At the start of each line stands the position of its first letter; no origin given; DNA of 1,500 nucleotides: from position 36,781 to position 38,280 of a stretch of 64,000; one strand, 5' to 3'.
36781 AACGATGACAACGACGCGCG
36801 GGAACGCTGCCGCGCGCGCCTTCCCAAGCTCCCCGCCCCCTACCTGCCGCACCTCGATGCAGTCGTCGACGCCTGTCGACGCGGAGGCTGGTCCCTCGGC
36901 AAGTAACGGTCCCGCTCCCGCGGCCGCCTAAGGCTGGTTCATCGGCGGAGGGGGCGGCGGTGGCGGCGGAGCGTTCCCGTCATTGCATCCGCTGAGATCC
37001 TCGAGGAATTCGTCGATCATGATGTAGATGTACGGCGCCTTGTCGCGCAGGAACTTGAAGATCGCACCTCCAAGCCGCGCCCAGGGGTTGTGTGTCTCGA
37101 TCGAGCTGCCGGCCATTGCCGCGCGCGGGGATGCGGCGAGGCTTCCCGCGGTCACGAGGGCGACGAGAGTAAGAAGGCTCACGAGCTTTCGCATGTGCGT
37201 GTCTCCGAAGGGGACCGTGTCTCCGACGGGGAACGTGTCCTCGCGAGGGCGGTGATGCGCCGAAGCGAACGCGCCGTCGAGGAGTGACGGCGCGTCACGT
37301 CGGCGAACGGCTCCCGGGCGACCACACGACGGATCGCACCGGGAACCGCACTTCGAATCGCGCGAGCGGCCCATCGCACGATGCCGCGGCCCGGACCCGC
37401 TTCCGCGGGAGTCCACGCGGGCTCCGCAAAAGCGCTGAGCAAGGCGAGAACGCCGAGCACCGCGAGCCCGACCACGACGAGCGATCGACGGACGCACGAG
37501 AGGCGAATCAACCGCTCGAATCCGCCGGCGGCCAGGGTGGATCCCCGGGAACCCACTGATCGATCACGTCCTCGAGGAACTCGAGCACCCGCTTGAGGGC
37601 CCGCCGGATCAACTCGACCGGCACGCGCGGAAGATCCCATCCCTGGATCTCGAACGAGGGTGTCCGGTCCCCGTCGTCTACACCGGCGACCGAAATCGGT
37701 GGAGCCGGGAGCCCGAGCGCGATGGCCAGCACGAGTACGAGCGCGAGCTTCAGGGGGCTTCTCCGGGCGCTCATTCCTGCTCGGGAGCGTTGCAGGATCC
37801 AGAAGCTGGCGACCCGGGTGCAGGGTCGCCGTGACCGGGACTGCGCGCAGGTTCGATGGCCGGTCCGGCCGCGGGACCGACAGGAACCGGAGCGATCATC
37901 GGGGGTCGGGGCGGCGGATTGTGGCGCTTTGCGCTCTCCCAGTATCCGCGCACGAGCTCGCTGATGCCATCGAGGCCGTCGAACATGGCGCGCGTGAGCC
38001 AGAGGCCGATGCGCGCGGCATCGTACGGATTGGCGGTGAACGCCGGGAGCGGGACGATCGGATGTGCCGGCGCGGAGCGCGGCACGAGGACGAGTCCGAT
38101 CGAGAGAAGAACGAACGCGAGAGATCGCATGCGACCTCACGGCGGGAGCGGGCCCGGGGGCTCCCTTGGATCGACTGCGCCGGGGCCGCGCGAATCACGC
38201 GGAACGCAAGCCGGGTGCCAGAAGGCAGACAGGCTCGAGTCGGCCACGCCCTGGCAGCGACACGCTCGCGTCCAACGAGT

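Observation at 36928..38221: Near-consensus sigma-54 promoter driving a coupled array of 3-4 paralogous small secreted proline-tailed proteins, beside a GAF-type sigma-54 activator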

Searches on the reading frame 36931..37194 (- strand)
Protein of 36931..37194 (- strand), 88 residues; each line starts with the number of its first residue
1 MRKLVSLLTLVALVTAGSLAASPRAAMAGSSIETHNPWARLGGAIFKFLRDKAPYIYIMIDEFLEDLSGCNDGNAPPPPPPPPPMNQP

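Call 5: search_protein_families(library=pfam, proteins=[window:36931-37194:-], max_evalue=1)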
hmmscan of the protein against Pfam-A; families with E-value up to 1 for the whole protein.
seq(88 aa): 0 families

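Call 10: find_homologous_proteins(query=window:36931-37194:-, max_evalue=0.01)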
Query seq(88 aa) (88 aa): 1 proteins with E <= 0.01 among 9 candidates.
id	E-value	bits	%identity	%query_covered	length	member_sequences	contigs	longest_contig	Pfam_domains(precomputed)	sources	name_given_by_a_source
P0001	2.4e-50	187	97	100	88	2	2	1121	-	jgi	jgi:hypothetical protein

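Call 11: find_encoding_contigs(protein=window:36931-37194:-, flank=10000)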
Protein seq(88 aa) (88 aa): 3 contigs read that carry it; 2 places shown.
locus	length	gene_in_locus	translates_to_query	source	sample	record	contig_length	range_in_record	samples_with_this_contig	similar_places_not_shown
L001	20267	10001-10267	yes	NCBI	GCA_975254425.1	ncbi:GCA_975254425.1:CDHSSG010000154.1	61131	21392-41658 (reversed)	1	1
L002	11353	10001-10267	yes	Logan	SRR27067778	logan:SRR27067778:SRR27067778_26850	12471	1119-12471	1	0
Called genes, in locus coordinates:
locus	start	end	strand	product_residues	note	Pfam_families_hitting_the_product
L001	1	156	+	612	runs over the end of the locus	PF26549:Tricorn_N, PF26549:Tricorn_N, PF26550:Tricorn_2nd (weak), PF07676:PD40, PF26549:Tricorn_N, PF07676:PD40 (weak), PF26550:Tricorn_2nd, PF26549:Tricorn_N, +5 more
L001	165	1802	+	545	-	PF13428:TPR_14 (faint), PF13432:TPR_16 (faint), PF14559:TPR_19 (faint), PF07719:TPR_2 (faint), PF00515:TPR_1 (faint), PF13181:TPR_8 (faint), PF23914:TPR_CcmH_CycH (faint), PF13174:TPR_6 (faint)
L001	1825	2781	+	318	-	PF03631:Virul_fac_BrkB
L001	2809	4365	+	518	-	PF02366:PMT (weak), PF13231:PMT_2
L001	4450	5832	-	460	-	PF01523:PmbA_TldD_1st, PF19290:PmbA_TldD_2nd, PF19289:PmbA_TldD_3rd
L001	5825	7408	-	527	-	PF01523:PmbA_TldD_1st, PF19290:PmbA_TldD_2nd, PF19289:PmbA_TldD_3rd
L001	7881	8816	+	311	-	PF00491:Arginase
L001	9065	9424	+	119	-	-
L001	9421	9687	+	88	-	-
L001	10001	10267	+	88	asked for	-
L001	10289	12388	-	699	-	PF00158:Sigma54_activat, PF14532:Sigma54_activ_2, PF07728:AAA_5, PF25601:AAA_lid_14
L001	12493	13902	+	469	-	PF25145:NfeD1b_N, PF24961:NfeD_membrane, PF01957:NfeD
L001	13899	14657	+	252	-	PF01145:Band_7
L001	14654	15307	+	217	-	PF07920:DUF1684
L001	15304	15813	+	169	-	PF19780:DUF6265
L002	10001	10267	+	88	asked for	-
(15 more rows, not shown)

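Call 12: find_encoding_contigs(protein=P0001, flank=10000)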
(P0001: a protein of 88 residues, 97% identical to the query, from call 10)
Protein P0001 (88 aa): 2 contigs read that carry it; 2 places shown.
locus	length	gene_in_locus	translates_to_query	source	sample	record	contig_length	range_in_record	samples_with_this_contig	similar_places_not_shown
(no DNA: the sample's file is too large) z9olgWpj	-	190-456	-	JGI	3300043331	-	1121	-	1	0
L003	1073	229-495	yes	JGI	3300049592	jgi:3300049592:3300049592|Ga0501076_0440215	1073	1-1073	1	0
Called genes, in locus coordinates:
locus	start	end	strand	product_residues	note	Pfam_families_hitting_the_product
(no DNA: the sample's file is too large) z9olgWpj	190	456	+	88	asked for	-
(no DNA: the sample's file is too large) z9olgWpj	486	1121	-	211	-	?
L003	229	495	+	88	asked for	-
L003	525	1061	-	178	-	PF13385:Laminin_G_3 (weak), PF13860:FlgD_ig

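Call 23: find_related_loci(query=A2, collection=genome_contigs, flank=6000)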
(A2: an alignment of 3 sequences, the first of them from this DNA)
Query A2 (88 aa) in genome_contigs; peptide patterns used: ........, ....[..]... (x = any residue, [..] = any of these).
37 stretches matched a pattern, but none encodes a relative of the query by tblastn (E <= 1e-3).

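Call 24: find_related_loci(query=A2, collection=metagenome_contigs, flank=6000)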
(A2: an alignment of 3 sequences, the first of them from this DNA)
Query A2 (88 aa) in metagenome_contigs; peptide patterns used: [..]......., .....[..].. (x = any residue, [..] = any of these).
197 stretches matched a pattern, but none encodes a relative of the query by tblastn (E <= 1e-3).
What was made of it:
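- Tried and rejected: Locus scans seeded with the A alignment found nothing in genome_contigs or metagenome_contigs (calls 23, 24).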

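Call 51: search_protein_families(library=ncbifam, proteins=[window:36931-37194:-], max_evalue=1)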
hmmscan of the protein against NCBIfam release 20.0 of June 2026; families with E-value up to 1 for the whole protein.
seq(88 aa): 1 family
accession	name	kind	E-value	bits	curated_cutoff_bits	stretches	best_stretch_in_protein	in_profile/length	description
NF038029.1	LP_plasma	domain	0.29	11.7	24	1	1-20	1-20/24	lipoprotein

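Call 57: search_protein_representatives(alignment_id=A6)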
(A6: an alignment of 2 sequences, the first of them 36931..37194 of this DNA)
Query: 2 sequences, 88 profile positions. Proteins with E-value up to 0.001 (for the whole library): 5; up to 1e-10: 1; up to 1e-30: 0. The best 5 are listed.
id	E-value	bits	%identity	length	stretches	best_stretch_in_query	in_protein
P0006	2.8e-25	104.9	-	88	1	1-84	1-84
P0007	5.2e-05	39.9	-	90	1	3-84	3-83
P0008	1.8e-04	38.2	-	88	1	8-88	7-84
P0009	2.6e-04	37.6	-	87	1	7-83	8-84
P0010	4.6e-04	36.9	-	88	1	4-83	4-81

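Call 60: find_encoding_contigs(protein=P0008, flank=6000, max_places=3)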
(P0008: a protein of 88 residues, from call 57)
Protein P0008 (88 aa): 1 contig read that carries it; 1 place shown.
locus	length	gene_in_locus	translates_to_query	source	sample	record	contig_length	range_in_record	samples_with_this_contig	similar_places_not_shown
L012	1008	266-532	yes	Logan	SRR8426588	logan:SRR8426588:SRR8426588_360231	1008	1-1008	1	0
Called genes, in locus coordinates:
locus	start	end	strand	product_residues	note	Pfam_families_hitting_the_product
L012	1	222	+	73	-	?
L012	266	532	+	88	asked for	-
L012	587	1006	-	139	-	?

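Call 62: find_encoding_contigs(protein=P0007, flank=8000, max_places=3)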
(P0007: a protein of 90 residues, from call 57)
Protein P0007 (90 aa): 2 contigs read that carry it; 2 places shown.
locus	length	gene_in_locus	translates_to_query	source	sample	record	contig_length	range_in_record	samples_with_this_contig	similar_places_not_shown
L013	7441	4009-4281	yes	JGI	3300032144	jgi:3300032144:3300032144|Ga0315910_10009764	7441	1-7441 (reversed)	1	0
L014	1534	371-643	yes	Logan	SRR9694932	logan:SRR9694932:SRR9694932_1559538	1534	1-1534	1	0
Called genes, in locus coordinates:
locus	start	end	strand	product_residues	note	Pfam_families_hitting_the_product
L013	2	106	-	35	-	?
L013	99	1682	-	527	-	PF10518:TAT_signal (weak), PF01523:PmbA_TldD_1st, PF19290:PmbA_TldD_2nd, PF19289:PmbA_TldD_3rd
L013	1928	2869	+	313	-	PF00491:Arginase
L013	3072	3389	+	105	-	-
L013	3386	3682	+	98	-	-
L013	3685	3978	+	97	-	-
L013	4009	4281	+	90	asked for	-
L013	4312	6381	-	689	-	PF00158:Sigma54_activat, PF14532:Sigma54_activ_2, PF07728:AAA_5 (weak), PF25601:AAA_lid_14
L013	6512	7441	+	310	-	?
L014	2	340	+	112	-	?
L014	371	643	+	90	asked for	-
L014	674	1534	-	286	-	?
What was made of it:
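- A D-type gene is called in L013 (call 62).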

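Call 63: find_encoding_contigs(protein=P0009, flank=8000, max_places=3)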
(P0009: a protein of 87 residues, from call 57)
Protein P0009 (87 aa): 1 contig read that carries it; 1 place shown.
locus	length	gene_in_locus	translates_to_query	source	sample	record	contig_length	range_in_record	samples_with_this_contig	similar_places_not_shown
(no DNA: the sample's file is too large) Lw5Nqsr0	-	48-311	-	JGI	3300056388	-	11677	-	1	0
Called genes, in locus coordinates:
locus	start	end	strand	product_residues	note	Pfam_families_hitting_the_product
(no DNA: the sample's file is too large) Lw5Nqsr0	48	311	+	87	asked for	-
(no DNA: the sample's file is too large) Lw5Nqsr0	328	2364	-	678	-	PF00158:Sigma54_activat, PF14532:Sigma54_activ_2, PF07728:AAA_5, PF25601:AAA_lid_14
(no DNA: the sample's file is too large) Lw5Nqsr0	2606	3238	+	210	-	PF07920:DUF1684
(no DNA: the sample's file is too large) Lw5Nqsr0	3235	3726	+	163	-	PF19780:DUF6265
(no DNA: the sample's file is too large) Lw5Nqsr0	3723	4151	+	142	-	PF01042:Ribonuc_L-PSP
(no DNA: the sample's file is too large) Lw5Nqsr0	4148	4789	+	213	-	PF12867:DinB_2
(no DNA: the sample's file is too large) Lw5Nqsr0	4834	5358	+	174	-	PF07609:DUF1572, PF04978:MST (weak), PF12867:DinB_2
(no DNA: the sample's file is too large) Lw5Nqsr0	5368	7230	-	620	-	PF13520:AA_permease_2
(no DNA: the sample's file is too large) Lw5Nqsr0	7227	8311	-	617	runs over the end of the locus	PF13520:AA_permease_2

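Call 75: search_solved_structures(query=A10, max_evalue=10)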
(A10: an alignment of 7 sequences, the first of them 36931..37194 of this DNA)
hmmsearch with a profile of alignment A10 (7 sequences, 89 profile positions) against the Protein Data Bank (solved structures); distinct sequences matched with E-value up to 10: 2.
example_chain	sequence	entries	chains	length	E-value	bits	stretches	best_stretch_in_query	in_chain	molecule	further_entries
7cad_A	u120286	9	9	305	0.79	13.4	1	10-50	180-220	ABC sugar transporter, permease component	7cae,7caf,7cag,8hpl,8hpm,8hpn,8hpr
3v4o_A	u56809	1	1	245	1.4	12.5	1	33-71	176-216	Mucosa-associated lymphoid tissue lymphoma translocation protein 1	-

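Call 77: predict_structure(alignment_id=A10)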
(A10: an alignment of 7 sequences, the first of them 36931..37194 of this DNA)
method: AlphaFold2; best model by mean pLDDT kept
length: 88 residues; sequences in the alignment: 7
mean_pLDDT: 65.6   pTM: 0.30
mean pLDDT of the five models: 65.6, 64.0, 63.7, 63.3, 62.9
residues with pLDDT >= 90: 0; 70-90: 42; 50-70: 35; < 50: 11
segments of 3 or more residues with pLDDT < 50: 25-33
pLDDT, mean of each block of 10 residues (from residue 1): 66 67 45 58 77 81 69 61 66
secondary structure, 60 per line:
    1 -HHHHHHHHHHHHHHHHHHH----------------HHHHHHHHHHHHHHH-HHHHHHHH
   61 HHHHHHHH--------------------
elements in order: H2-20 H37-51 H53-68
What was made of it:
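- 36928..37194 (-): Gene A, 88 aa: signal peptide, two short helices (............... / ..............), a conserved Gly-Cys, then a run of nine prolines. The mature protein is acidic (pI 4.6). The AF2 model has helices at 37-51 and 53-68, with mean pLDDT 65.6 (call 77).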

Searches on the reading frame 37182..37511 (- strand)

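Call 5: search_protein_families(library=pfam, proteins=[window:37182-37511:-], max_evalue=1)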
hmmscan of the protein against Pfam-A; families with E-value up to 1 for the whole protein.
seq(110 aa): 1 family
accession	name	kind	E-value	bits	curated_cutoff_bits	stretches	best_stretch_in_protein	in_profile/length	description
PF12911.12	OppC_N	-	0.02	15.2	23.9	1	8-31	12-34/53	N-terminal TM domain of oligopeptide transport permease C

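Call 51: search_protein_families(library=ncbifam, proteins=[window:37182-37511:-], max_evalue=1)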
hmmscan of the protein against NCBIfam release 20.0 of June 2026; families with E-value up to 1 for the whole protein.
seq(110 aa): 0 families

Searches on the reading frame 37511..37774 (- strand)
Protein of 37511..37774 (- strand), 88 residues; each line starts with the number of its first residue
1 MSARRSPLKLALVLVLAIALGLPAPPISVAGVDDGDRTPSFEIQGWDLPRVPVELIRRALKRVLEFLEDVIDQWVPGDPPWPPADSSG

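Call 5: search_protein_families(library=pfam, proteins=[window:37511-37774:-], max_evalue=1)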
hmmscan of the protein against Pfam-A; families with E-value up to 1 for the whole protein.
seq(88 aa): 0 families

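Call 13: find_homologous_proteins(query=window:37511-37774:-, max_evalue=0.1)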
Query seq(88 aa) (88 aa): 2 proteins with E <= 0.1 among 10 candidates.
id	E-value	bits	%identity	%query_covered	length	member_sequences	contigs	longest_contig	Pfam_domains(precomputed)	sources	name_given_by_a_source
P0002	9.4e-50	185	100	100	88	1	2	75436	-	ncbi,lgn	ncbi:MAG: hypothetical protein ACREOU_02530 [Candidatus Eiseniibacteriota bacterium]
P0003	1.0e-26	111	67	89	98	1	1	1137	-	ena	-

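Call 16: find_encoding_contigs(protein=P0003, flank=10000)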
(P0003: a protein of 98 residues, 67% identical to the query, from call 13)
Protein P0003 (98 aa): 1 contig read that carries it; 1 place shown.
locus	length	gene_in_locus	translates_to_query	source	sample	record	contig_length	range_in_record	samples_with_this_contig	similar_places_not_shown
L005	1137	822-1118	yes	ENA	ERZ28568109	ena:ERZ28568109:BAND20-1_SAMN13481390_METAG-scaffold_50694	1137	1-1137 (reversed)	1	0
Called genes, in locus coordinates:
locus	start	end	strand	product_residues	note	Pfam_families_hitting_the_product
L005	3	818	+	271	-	?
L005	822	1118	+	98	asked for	-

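Call 51: search_protein_families(library=ncbifam, proteins=[window:37511-37774:-], max_evalue=1)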
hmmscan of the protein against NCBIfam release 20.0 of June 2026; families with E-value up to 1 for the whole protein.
seq(88 aa): 0 families

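Call 59: predict_structure(alignment_id=A7)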
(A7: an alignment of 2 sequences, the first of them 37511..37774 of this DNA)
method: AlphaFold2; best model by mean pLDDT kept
length: 88 residues; sequences in the alignment: 2
mean_pLDDT: 59.5   pTM: 0.30
mean pLDDT of the five models: 59.5, 59.3, 56.3, 55.5, 55.5
residues with pLDDT >= 90: 0; 70-90: 23; 50-70: 44; < 50: 21
segments of 3 or more residues with pLDDT < 50: 1-4, 21-23, 25-34
pLDDT, mean of each block of 10 residues (from residue 1): 50 66 46 47 55 72 79 61 58
secondary structure, 60 per line:
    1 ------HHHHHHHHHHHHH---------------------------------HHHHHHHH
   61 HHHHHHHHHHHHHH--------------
elements in order: H7-19 H53-74
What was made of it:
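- Architecture: AF2 gives helices at 53-74 in B and at 37-51 and 53-68 in A, with coil tails (calls 59, 77).
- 37508..37774 (-): Gene B, 88 aa: signal peptide, a single amphipathic helix (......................), then a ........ tail. The mature protein is acidic (pI 4.2). The AF2 model has helices at 7-19 (signal peptide) and 53-74, with coil elsewhere and mean pLDDT 59.5 (call 59).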

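Call 76: search_solved_structures(query=A3, max_evalue=10)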
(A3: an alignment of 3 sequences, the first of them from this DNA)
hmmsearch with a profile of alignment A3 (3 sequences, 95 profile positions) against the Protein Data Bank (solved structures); distinct sequences matched with E-value up to 10: 2.
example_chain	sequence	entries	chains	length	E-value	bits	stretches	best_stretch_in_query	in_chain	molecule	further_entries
3q6o_A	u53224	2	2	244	1.5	12.5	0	66-91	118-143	Sulfhydryl oxidase 1 | Oxidoreductase fragment of human QSOX1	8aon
4ij3_A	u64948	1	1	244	1.6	12.4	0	66-91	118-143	Sulfhydryl oxidase 1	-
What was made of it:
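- There is no Pfam or NCBIfam match to the LTXXQ/CpxP/Spy/ZraP families or to anything else (calls 5, 51), and no PDB sequence relative (calls 75, 76).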

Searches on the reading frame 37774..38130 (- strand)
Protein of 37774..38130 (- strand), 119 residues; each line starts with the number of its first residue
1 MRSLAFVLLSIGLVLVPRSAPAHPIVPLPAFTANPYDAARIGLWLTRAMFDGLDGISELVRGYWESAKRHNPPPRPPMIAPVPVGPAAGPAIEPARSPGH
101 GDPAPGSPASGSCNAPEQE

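Call 5: search_protein_families(library=pfam, proteins=[window:37774-38130:-], max_evalue=1)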
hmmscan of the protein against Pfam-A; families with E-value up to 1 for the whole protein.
seq(119 aa): 0 families

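Call 14: find_homologous_proteins(query=window:37774-38130:-, max_evalue=0.1)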
Query seq(119 aa) (119 aa): 2 proteins with E <= 0.1 among 30 candidates.
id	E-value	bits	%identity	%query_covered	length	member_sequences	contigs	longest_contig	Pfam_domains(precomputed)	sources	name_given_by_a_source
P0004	5.0e-72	258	100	100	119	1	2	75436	-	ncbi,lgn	ncbi:MAG: hypothetical protein ACREOU_02535 [Candidatus Eiseniibacteriota bacterium]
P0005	4.4e-29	119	60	81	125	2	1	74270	-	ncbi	-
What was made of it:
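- Tried and rejected: Word-indexed homology searches gave only 1-2 hits for each of A, B and C (calls 10, 13, 14).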

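Call 15: find_encoding_contigs(protein=P0005, flank=10000)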
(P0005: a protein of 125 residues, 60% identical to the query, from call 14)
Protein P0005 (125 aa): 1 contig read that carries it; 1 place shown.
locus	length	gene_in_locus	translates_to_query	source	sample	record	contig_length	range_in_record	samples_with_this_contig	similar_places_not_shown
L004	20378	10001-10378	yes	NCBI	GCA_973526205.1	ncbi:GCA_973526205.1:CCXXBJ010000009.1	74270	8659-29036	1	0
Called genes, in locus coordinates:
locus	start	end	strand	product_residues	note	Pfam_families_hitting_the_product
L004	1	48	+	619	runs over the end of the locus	PF10647:Gmad1, PF07676:PD40 (weak), PF26549:Tricorn_N, PF07676:PD40, PF26549:Tricorn_N, PF07676:PD40 (weak), PF26550:Tricorn_2nd, PF07676:PD40 (weak), +3 more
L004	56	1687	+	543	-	PF13432:TPR_16 (faint), PF14559:TPR_19 (faint), PF23914:TPR_CcmH_CycH (faint), PF07719:TPR_2 (faint), PF13428:TPR_14 (faint), PF13174:TPR_6 (faint), PF13181:TPR_8 (faint)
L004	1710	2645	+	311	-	PF03631:Virul_fac_BrkB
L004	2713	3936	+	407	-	PF11737:DUF3300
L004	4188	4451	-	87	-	-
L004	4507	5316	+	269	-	PF11453:DUF2950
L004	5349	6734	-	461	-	PF01523:PmbA_TldD_1st, PF19290:PmbA_TldD_2nd, PF19289:PmbA_TldD_3rd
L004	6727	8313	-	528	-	PF01523:PmbA_TldD_1st, PF19290:PmbA_TldD_2nd, PF19289:PmbA_TldD_3rd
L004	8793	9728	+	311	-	PF00491:Arginase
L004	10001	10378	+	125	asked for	-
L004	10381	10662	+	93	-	-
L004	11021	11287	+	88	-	-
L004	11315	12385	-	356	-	PF13385:Laminin_G_3, PF13860:FlgD_ig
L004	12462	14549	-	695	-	PF00158:Sigma54_activat, PF14532:Sigma54_activ_2, PF07728:AAA_5, PF25601:AAA_lid_14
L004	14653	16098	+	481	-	PF25145:NfeD1b_N, PF24961:NfeD_membrane, PF01957:NfeD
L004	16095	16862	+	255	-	PF01145:Band_7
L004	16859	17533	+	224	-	PF07920:DUF1684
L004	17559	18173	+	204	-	PF19780:DUF6265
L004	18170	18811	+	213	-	PF12867:DinB_2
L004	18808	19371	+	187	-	PF07609:DUF1572, PF04978:MST, PF12867:DinB_2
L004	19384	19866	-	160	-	-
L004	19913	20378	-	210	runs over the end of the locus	PF03458:Gly_transporter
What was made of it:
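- On RiPP or bacteriocin precursor cluster: The neighbours are arginase, TldD/PmbA, the activator, NfeD, Band_7, DUF1684, DUF6265 and DinB (calls 11, 15, 63).
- Independent gene calls exist (calls 11, 15, 62). In L003 and L004 a FlgD_ig gene sits between A and the activator, so strict adjacency is not required (calls 12, 15). An inserted gene separates A from the activator in L003 and L004 (calls 12, 15).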

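Call 51: search_protein_families(library=ncbifam, proteins=[window:37774-38130:-], max_evalue=1)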
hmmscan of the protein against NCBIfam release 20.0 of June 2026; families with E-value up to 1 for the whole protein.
seq(119 aa): 0 families
